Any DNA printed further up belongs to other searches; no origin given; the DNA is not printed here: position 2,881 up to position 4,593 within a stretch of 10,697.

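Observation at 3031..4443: Truncated RelA-like alarmone synthetase (pseudo-HD, SYNTH, TGS only) in an archaeal gene context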

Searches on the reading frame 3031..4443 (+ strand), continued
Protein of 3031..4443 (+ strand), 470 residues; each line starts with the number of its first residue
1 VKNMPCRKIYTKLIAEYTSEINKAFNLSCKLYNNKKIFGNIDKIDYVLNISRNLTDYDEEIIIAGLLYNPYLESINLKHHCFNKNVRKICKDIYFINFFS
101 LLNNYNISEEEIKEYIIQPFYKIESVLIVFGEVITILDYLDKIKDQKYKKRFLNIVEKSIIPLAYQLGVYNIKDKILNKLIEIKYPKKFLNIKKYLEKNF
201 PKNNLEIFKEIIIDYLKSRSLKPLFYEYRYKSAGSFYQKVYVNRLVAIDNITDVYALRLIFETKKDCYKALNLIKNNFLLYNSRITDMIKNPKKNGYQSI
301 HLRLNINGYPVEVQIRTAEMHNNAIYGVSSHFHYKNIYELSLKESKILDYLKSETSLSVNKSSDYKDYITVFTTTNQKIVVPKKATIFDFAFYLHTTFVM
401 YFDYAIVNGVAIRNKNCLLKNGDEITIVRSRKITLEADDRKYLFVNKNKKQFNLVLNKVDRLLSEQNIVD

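Call 36: fold_search(model_id=the predicted structure, library=pdb)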
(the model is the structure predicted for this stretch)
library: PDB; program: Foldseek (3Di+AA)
matches with E <= 10: 377; with E <= 0.001: 60
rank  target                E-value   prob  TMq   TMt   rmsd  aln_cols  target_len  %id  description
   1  6yxa                  1.8e-22  1.00  0.61  0.54  24.3       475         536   23  Structure of the bifunctional Rel enzyme from B. subtilis (released 2020-09-23)
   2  5iqr_8                5.4e-21  1.00  0.58  0.46  11.5       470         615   20  Structure of RelA bound to the 70S ribosome (released 2016-05-04)
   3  7qpr_C                1.9e-18  1.00  0.58  0.44   7.0       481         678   17  Structure of full length SpoT (released 2023-01-18)
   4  7qpr_D                6.5e-18  1.00  0.59  0.44   6.6       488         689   15  Structure of full length SpoT (released 2023-01-18)
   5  7qpr_A                9.5e-18  1.00  0.58  0.43   7.4       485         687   17  Structure of full length SpoT (released 2023-01-18)
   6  5kpv_33               2.0e-17  1.00  0.56  0.41  11.4       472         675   20  Structure of RelA bound to ribosome in presence of A/R tRNA (Structure II) (released 2016-09-28)
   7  7qpr_B                2.6e-17  1.00  0.59  0.44   7.2       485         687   17  Structure of full length SpoT (released 2023-01-18)
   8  8acu_A                2.3e-16  1.00  0.56  0.73   5.0       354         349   23  Structure of Bacillus subtilis Rel in complex with DarB (released 2023-07-19)
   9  7oiw_B                2.3e-15  1.00  0.56  0.78   4.0       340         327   22  Structure of S. aureus Rel catalytic domains in complex with pppGpp (released 2022-06-01)
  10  7oiw_A                2.8e-15  1.00  0.57  0.80   4.3       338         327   21  Structure of S. aureus Rel catalytic domains in complex with pppGpp (released 2022-06-01)
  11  1vj7_A                8.5e-15  1.00  0.55  0.76   4.7       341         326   22  Crystal structure of the bifunctional catalytic fragment of RelSeq, the RelA/SpoT homolog from Streptococcus equisimil (released 2004-05-04)
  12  24io_B                1.5e-14  1.00  0.54  0.76   4.9       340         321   22  Crystal structure of the RelSeq N-terminal domain from Streptococcus equisimilis in complex with pppGpp (released 2026-03-18)
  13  1vj7_B                1.8e-14  1.00  0.52  0.76   3.9       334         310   23  Crystal structure of the bifunctional catalytic fragment of RelSeq, the RelA/SpoT homolog from Streptococcus equisimil (released 2004-05-04)
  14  24io_A                2.1e-14  1.00  0.55  0.74   3.9       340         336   23  Crystal structure of the RelSeq N-terminal domain from Streptococcus equisimilis in complex with pppGpp (released 2026-03-18)
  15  6s2t                  6.4e-14  1.00  0.52  0.66   5.1       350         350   20  Structure of the N-terminal catalytic region of T. thermophilus Rel bound to ppGpp (released 2020-07-08)
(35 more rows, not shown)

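Call 37: find_encoding_contigs(protein=P0297, flank=10000, max_places=2)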
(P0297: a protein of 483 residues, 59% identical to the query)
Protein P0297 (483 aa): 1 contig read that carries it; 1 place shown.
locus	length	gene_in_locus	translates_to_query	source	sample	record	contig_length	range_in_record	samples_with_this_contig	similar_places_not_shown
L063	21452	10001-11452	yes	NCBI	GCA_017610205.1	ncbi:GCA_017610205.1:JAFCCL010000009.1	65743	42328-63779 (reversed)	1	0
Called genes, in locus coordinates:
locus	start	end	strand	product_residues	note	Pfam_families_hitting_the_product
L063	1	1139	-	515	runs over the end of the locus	PF14478:DUF4430 (weak), PF13249:SQHop_cyclase_N (faint), PF07678:TED_complement (faint), PF00432:Prenyltrans, PF13243:SQHop_cyclase_C, PF10633:NPCBM_assoc (weak)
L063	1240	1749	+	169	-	PF01022:HTH_5 (weak), PF12840:HTH_20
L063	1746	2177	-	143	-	PF14478:DUF4430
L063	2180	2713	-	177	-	-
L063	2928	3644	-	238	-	PF06026:Rib_5-P_isom_A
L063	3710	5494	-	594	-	-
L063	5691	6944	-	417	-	PF01409:tRNA-synt_2d (weak), PF13393:tRNA-synt_His, PF00587:tRNA-synt_2b (weak), PF03129:HGTP_anticodon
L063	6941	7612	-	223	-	PF00977:His_biosynth, PF01884:PcrB (weak)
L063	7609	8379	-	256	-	PF00977:His_biosynth, PF01207:Dus (faint), PF01180:DHO_dh (faint), PF03060:NMO (weak)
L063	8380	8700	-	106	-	PF01502:PRA-CH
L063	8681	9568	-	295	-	PF01634:HisG, PF01503:PRA-PH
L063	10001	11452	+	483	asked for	PF13328:HD_4, PF01966:HD, PF04607:RelA_SpoT, PF02824:TGS (weak)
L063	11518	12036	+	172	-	-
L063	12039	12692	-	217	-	PF02254:TrkA_N, PF02558:ApbA (faint), PF03435:Sacchrp_dh_NADP (weak), PF02080:TrkA_C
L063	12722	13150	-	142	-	-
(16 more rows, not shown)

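Call 38: find_encoding_contigs(protein=P0283, flank=10000, max_places=2)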
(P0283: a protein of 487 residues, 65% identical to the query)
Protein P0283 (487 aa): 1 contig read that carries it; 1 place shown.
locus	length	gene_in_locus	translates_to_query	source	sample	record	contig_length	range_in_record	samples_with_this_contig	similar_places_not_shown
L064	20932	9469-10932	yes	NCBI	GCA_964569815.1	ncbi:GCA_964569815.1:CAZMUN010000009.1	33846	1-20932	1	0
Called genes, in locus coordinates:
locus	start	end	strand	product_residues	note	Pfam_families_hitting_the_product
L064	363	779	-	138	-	PF14478:DUF4430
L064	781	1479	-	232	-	-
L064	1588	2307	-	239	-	PF06026:Rib_5-P_isom_A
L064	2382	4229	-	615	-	-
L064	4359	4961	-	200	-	-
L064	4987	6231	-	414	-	PF13393:tRNA-synt_His, PF01409:tRNA-synt_2d (faint), PF03129:HGTP_anticodon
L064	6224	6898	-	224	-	PF00977:His_biosynth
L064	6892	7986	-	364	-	PF01207:Dus (faint), PF03060:NMO (faint), PF01502:PRA-CH, PF00977:His_biosynth, PF01180:DHO_dh (faint)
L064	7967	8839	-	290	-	PF01634:HisG, PF01503:PRA-PH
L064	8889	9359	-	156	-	-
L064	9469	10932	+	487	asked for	PF13328:HD_4, PF01966:HD, PF04607:RelA_SpoT, PF02824:TGS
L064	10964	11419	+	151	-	-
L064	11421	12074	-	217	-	PF02254:TrkA_N, PF03435:Sacchrp_dh_NADP (weak), PF02080:TrkA_C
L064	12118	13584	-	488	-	PF02386:TrkH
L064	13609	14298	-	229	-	PF01177:Asp_Glu_race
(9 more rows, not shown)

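Call 50: find_encoding_contigs(protein=P0002, flank=10000, max_places=2)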
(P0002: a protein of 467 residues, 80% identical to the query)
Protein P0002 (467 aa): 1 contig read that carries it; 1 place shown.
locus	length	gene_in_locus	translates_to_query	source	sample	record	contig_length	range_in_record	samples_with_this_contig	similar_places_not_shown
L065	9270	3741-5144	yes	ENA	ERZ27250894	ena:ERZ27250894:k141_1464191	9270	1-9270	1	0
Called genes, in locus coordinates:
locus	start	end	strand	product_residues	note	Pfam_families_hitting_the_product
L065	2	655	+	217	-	?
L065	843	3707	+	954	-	PF00133:tRNA-synt_1, PF09334:tRNA-synt_1g (faint), PF13603:tRNA-synt_1_2 (faint), PF08264:Anticodon_1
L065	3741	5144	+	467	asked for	PF04607:RelA_SpoT, PF02824:TGS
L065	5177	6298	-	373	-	PF13433:Peripla_BP_5 (faint), PF13458:Peripla_BP_6, PF01094:ANF_receptor (faint)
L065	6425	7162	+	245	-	PF01978:TrmB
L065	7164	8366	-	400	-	PF01926:MMR_HSR1, PF02421:FeoB_N (weak), PF13175:AAA_15 (weak), PF08438:YGR210-like_G4, PF02824:TGS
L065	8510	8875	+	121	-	-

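Call 51: find_encoding_contigs(protein=P0009, flank=10000, max_places=2)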
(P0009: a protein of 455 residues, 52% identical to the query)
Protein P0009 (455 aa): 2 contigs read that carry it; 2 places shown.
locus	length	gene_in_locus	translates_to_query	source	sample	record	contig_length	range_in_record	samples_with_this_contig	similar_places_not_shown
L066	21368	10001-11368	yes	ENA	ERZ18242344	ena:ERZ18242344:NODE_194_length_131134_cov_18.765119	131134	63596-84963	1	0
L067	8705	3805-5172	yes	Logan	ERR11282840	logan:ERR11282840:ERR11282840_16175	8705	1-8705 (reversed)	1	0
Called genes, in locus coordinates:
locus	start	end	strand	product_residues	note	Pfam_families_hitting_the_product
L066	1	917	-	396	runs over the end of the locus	PF12704:MacB_PCD, PF02687:FtsX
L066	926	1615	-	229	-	PF02463:SMC_N, PF20720:nSTAND3 (faint), PF00005:ABC_tran, PF13304:AAA_21 (faint)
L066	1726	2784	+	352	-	PF21088:MS_channel_1st, PF00924:MS_channel_2nd, PF21082:MS_channel_3rd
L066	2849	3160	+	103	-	-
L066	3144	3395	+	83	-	-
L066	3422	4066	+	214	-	PF13489:Methyltransf_23, PF13847:Methyltransf_31, PF08241:Methyltransf_11, PF08242:Methyltransf_12 (weak), PF13649:Methyltransf_25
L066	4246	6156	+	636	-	-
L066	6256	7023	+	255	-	-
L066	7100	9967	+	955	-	PF00133:tRNA-synt_1, PF09334:tRNA-synt_1g (weak), PF08264:Anticodon_1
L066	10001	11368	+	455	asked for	PF04607:RelA_SpoT, PF02824:TGS (weak)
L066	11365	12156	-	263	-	-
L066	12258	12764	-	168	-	-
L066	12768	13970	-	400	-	PF01926:MMR_HSR1, PF02421:FeoB_N (weak), PF08438:YGR210-like_G4, PF02824:TGS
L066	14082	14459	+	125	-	-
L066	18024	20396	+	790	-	PF00133:tRNA-synt_1, PF01406:tRNA-synt_1e (faint), PF09334:tRNA-synt_1g, PF08264:Anticodon_1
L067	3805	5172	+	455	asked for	PF04607:RelA_SpoT, PF02824:TGS (weak)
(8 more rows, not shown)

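Call 61: search_protein_families(library=pfam, proteins=[L007:4365-5330:+, L007:5448-6125:+, L007:6135-7256:+, L007:9603-10337:+, L007:10468-11976:-, L007:12284-12820:+], max_evalue=0.0001)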
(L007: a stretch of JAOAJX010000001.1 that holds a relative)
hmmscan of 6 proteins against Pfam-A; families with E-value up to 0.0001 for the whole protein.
L007:4365-5330:+ (321 aa): 7 families
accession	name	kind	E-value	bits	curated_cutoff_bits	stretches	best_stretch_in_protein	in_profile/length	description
PF08423.17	Rad51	-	2.3e-93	312.4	22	1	79-318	1-244/244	Rad51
PF00154.27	RecA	-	3.9e-16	59.7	27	1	77-291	24-226/262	recA bacterial DNA recombination protein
PF14520.12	HHH_5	-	4.9e-12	46.6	27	1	9-64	2-57/57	Helix-hairpin-helix domain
PF00633.29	HHH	-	7.5e-07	29.1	24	0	34-57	3-26/30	Helix-hairpin-helix motif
PF06745.19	ATPase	-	3.2e-06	27.1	26.6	1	86-297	1-201/231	KaiC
PF12826.13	HHH_2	-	1.6e-05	25.4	27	1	15-57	9-50/64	Helix-hairpin-helix motif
PF13481.12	AAA_25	-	6.8e-05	23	27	0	80-214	9-158/195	AAA domain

L007:5448-6125:+ (225 aa): 2 families
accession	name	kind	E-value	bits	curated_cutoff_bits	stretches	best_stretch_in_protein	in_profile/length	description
PF00121.24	TIM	-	1e-30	107.5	20.1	1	7-212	3-237/245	Triosephosphate isomerase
PF05690.20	ThiG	-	2e-06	27.8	23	1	165-213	165-213/247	Thiazole biosynthesis protein ThiG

L007:6135-7256:+ (373 aa): 1 family
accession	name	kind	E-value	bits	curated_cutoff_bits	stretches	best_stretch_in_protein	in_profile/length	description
PF00571.33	CBS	-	9.8e-26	90.3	24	2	134-181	7-54/57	CBS domain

L007:9603-10337:+ (244 aa): 3 families
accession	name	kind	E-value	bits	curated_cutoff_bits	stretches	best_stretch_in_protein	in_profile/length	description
PF06745.19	ATPase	-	1.5e-71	240.9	26.6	1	5-238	2-228/231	KaiC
PF00154.27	RecA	-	4.9e-05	23.4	27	0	5-80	34-107/262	recA bacterial DNA recombination protein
PF07088.17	GvpD_P-loop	-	5.3e-05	23.6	24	0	21-199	9-174/189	GvpD gas vesicle protein, P-loop domain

L007:10468-11976:- (502 aa): 3 families
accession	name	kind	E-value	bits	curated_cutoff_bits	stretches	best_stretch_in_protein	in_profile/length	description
PF00152.25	tRNA-synt_2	-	4.1e-91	305.7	25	1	161-496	2-307/308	tRNA synthetases class II (D, K and N)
PF01336.31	tRNA_anti-codon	-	2.4e-16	59.9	27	1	66-143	1-74/75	OB-fold nucleic acid binding domain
PF01409.25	tRNA-synt_2d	-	8.8e-05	22.5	19.8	0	252-318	104-169/246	tRNA synthetases class II core domain (F)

L007:12284-12820:+ (178 aa): 2 families
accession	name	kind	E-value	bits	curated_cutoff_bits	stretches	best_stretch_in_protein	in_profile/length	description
PF01994.21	Trm56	-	2.8e-41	140.6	25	1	57-171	1-116/119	tRNA ribose 2'-O-methyltransferase, aTrm56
PF00588.24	SpoU_methylase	-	1.8e-05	25.3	29.7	1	27-112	21-103/142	SpoU rRNA Methylase family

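Call 63: search_protein_families(library=pfam, proteins=[L033:7596-9005:+, P0155, P0152, P0167, P0035, P0100, P0076, P0110, P0119], max_evalue=0.001)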
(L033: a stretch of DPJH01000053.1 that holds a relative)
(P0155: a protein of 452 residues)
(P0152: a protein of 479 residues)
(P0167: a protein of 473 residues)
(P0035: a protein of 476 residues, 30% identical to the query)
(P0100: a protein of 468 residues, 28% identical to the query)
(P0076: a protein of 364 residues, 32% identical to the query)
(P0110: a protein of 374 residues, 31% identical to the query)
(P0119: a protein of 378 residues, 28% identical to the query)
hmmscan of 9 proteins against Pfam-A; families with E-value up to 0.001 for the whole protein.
L033:7596-9005:+ (469 aa): 2 families
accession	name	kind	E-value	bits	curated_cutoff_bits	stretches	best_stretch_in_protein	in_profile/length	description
PF04607.23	RelA_SpoT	-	1.2e-36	125.8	27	1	225-336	2-111/113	Region found in RelA / SpoT proteins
PF13328.12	HD_4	-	1.9e-10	41.1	27.2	1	102-164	93-155/156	HD domain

P0155 (452 aa): 2 families
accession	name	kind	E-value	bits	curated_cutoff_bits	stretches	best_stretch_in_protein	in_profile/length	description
PF04607.23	RelA_SpoT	-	4.6e-34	117.5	27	1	210-318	1-112/113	Region found in RelA / SpoT proteins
PF02824.27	TGS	-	2.4e-15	56.8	22.2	1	342-401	1-60/60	TGS domain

P0152 (479 aa): 3 families
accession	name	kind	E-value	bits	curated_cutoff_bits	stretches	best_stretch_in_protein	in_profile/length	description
PF04607.23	RelA_SpoT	-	1.9e-39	134.9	27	1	236-344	1-111/113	Region found in RelA / SpoT proteins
PF13328.12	HD_4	-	6.5e-27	94.6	27.2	1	35-176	12-155/156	HD domain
PF02824.27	TGS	-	7.2e-23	80.8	22.2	1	383-442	1-60/60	TGS domain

P0167 (473 aa): 3 families
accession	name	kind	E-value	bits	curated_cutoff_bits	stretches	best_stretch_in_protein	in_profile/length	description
PF04607.23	RelA_SpoT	-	1.3e-35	122.6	27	1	238-346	2-112/113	Region found in RelA / SpoT proteins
PF13328.12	HD_4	-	8.5e-21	74.8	27.2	1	27-172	1-151/156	HD domain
PF02824.27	TGS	-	9.9e-18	64.4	22.2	1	381-439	1-59/60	TGS domain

P0035 (476 aa): 4 families
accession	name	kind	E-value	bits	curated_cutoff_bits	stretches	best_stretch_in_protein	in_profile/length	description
PF13328.12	HD_4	-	3.5e-42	144.2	27.2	1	26-174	1-155/156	HD domain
PF04607.23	RelA_SpoT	-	6.4e-33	113.8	27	1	236-343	2-112/113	Region found in RelA / SpoT proteins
PF02824.27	TGS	-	3.8e-16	59.3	22.2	1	386-444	1-59/60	TGS domain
PF01966.28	HD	-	9.4e-09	36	22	1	47-142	3-115/116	HD domain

P0100 (468 aa): 3 families
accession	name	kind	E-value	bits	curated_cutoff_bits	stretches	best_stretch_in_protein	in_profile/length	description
PF04607.23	RelA_SpoT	-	4.9e-32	111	27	1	223-337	2-112/113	Region found in RelA / SpoT proteins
PF02824.27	TGS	-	7.9e-21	74.3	22.2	1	371-428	1-58/60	TGS domain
PF13328.12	HD_4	-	2.2e-17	63.6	27.2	1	10-161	1-154/156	HD domain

P0076 (364 aa): 2 families
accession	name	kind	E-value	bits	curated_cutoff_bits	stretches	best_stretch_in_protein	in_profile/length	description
PF04607.23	RelA_SpoT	-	1.9e-27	96.2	27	1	133-248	1-111/113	Region found in RelA / SpoT proteins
PF02824.27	TGS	-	1.7e-15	57.2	22.2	1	283-334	8-59/60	TGS domain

P0110 (374 aa): 2 families
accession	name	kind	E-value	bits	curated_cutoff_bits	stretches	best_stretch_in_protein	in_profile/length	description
PF04607.23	RelA_SpoT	-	1.6e-30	106.1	27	1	129-245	1-111/113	Region found in RelA / SpoT proteins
PF02824.27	TGS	-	3.6e-14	53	22.2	1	282-334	7-59/60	TGS domain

P0119 (378 aa): 2 families
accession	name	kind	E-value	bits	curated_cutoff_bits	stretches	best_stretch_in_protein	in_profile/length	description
PF04607.23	RelA_SpoT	-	1.2e-31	109.7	27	1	147-263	1-112/113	Region found in RelA / SpoT proteins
PF02824.27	TGS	-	2.2e-15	56.9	22.2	1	293-348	4-59/60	TGS domain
